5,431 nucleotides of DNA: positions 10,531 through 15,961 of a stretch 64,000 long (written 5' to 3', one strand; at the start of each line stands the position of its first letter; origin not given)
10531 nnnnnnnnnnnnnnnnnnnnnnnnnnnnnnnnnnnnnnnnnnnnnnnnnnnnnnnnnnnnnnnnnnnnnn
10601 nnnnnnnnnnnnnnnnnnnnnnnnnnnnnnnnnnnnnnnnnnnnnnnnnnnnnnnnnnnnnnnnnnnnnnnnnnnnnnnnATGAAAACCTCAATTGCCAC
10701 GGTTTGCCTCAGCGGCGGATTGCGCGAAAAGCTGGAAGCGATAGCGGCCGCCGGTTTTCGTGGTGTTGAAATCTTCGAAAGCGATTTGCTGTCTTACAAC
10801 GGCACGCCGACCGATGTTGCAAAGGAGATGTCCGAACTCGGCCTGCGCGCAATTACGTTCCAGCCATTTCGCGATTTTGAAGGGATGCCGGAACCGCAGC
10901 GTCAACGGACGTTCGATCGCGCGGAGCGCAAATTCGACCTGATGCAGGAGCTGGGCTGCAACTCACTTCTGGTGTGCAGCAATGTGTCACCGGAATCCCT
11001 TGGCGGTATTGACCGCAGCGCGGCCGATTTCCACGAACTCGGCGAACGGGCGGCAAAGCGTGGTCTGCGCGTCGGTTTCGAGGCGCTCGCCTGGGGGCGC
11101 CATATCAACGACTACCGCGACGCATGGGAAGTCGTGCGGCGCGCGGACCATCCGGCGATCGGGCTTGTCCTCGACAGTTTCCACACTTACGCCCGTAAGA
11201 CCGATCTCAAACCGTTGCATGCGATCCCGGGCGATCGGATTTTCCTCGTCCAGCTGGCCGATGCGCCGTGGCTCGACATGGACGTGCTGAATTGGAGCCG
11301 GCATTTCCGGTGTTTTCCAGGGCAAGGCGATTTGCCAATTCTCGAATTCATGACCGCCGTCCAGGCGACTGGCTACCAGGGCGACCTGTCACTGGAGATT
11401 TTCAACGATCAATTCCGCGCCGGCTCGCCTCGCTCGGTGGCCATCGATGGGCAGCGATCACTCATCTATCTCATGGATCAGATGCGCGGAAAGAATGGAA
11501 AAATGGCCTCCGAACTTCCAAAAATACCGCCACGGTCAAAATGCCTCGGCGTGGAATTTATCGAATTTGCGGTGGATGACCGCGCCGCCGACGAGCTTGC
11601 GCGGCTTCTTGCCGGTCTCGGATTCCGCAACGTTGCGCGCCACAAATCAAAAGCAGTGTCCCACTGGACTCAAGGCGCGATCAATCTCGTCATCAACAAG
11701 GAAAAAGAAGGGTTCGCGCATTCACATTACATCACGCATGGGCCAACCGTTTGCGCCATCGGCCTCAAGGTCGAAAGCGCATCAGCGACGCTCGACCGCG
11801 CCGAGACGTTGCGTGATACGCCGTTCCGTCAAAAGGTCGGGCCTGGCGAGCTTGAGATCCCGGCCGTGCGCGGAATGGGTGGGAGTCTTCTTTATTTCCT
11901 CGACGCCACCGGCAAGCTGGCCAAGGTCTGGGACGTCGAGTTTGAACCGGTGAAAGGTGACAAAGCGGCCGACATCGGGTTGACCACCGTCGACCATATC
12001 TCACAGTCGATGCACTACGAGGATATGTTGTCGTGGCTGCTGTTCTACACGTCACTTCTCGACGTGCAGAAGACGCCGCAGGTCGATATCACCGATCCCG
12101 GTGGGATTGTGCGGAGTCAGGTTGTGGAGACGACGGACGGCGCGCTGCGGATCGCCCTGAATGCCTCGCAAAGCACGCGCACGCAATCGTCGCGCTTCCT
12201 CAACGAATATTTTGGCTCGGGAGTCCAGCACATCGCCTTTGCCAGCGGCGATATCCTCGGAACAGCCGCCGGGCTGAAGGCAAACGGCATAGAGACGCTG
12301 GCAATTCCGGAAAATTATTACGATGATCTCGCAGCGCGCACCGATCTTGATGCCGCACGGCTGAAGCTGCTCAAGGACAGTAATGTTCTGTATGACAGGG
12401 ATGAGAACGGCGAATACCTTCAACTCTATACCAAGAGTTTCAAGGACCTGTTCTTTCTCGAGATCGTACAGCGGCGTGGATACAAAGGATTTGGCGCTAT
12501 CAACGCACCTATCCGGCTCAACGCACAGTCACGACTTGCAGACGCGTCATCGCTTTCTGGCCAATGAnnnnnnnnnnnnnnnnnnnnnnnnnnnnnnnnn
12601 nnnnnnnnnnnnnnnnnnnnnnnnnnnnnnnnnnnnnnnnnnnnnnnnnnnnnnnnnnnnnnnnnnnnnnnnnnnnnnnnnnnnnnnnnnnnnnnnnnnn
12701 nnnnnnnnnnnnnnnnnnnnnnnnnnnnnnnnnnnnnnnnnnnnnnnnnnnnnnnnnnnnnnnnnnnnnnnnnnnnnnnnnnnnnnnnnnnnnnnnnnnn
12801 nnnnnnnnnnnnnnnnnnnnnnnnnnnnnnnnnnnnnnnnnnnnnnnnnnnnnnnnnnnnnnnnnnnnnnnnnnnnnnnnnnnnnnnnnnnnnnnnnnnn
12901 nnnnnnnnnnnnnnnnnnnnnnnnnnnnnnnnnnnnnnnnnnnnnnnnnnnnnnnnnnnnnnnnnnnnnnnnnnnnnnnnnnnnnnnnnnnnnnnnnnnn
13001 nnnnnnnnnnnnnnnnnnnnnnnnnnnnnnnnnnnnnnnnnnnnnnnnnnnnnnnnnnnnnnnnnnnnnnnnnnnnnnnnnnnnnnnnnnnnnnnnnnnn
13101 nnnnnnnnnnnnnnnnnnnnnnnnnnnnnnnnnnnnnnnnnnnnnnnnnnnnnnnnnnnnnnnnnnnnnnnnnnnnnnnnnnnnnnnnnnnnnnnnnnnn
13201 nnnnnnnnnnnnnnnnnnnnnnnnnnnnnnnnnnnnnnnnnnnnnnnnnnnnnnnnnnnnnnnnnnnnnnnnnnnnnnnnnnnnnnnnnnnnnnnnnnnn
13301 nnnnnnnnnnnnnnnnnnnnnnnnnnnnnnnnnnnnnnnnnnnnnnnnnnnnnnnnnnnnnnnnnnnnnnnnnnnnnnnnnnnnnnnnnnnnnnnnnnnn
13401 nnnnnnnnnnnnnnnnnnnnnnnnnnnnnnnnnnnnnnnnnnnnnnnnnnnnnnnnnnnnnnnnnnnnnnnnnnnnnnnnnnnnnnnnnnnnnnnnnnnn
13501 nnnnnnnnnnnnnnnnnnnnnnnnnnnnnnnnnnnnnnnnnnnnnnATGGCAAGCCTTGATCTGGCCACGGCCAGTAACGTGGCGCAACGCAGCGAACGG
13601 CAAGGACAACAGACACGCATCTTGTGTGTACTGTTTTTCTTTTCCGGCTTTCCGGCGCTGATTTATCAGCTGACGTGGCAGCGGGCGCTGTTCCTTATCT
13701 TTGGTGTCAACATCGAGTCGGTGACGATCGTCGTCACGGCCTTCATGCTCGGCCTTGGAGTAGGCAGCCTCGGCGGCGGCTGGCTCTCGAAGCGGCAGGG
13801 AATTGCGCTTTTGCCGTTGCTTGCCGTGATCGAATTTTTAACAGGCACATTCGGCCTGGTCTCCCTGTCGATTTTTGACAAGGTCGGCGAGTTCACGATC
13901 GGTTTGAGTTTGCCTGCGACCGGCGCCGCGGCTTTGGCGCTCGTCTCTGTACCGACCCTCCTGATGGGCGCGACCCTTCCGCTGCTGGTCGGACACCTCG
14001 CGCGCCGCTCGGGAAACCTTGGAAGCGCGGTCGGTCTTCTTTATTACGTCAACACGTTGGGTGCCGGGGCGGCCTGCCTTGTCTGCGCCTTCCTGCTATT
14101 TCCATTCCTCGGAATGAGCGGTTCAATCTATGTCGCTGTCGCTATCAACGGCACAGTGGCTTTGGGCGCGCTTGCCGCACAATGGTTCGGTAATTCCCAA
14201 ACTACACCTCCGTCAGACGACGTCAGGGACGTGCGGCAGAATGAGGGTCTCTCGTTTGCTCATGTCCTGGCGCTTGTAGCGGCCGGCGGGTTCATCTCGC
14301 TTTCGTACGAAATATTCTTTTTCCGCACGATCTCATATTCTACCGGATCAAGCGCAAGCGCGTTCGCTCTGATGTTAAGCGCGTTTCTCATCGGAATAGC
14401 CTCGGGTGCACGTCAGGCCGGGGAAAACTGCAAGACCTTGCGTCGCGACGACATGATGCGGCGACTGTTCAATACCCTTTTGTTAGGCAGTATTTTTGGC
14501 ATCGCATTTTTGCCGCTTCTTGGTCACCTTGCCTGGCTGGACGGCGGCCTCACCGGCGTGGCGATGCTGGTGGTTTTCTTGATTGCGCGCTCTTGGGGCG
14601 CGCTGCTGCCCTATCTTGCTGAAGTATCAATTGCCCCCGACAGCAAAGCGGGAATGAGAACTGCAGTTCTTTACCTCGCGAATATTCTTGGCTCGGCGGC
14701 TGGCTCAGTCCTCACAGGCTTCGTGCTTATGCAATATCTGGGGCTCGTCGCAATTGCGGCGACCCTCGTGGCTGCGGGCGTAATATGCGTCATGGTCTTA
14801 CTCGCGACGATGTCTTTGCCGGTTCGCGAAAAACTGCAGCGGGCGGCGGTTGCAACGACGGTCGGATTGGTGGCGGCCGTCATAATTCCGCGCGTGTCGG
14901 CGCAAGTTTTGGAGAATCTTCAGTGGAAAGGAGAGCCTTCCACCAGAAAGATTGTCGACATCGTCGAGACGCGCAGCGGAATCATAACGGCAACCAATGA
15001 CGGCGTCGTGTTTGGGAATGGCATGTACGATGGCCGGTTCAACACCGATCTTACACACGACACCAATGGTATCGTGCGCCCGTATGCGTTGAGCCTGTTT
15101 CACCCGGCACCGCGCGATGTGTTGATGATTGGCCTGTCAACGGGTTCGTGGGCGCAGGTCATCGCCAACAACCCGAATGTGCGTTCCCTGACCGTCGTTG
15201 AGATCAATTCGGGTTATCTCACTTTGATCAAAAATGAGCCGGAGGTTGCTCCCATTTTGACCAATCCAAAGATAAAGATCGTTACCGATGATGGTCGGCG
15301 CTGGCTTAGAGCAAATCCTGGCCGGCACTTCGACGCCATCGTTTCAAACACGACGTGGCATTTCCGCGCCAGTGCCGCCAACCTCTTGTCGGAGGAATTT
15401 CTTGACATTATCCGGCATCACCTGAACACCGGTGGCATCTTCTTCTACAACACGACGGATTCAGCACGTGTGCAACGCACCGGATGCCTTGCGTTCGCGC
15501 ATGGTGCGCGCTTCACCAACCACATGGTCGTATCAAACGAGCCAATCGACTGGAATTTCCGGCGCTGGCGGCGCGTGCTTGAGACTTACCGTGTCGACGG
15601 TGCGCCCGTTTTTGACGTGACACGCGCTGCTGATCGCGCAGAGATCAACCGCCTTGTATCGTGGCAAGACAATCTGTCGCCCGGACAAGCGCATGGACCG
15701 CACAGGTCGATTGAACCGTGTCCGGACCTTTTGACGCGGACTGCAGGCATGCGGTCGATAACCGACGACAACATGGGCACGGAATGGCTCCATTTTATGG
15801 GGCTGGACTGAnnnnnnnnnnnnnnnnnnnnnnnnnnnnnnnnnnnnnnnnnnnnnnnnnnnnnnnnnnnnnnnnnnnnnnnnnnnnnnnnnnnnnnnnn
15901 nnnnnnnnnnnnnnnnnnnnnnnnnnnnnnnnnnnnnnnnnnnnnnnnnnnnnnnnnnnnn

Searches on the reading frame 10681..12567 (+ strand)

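Call 82: search_protein_families(library=pfam, proteins=[window:10681-12567:+], max_evalue=0.00001)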
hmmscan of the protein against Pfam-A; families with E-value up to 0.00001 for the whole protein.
window:10681-12567:+ (628 aa): 3 families
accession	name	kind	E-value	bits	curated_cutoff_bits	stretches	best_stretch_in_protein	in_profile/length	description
PF01261.30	AP_endonuc_2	-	1.1e-38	133.7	31.1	1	18-259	1-244/249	Xylose isomerase-like TIM barrel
PF14696.12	Glyoxalase_5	-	5.2e-35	121.1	27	1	289-422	8-139/139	Hydroxyphenylpyruvate dioxygenase, HPPD, N-terminal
PF00903.31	Glyoxalase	-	7.2e-08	33.3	20.6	1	438-551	3-107/121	Glyoxalase/Bleomycin resistance protein/Dioxygenase superfamily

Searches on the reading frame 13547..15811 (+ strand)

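Call 82: search_protein_families(library=pfam, proteins=[window:13547-15811:+], max_evalue=0.00001)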
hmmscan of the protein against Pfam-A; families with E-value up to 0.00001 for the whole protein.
window:13547-15811:+ (754 aa): 1 family
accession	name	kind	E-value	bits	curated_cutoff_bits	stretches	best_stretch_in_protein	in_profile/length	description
PF01564.23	Spermine_synth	-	6.9e-08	32.7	22.9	1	517-636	14-132/186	Spermine/spermidine synthase domain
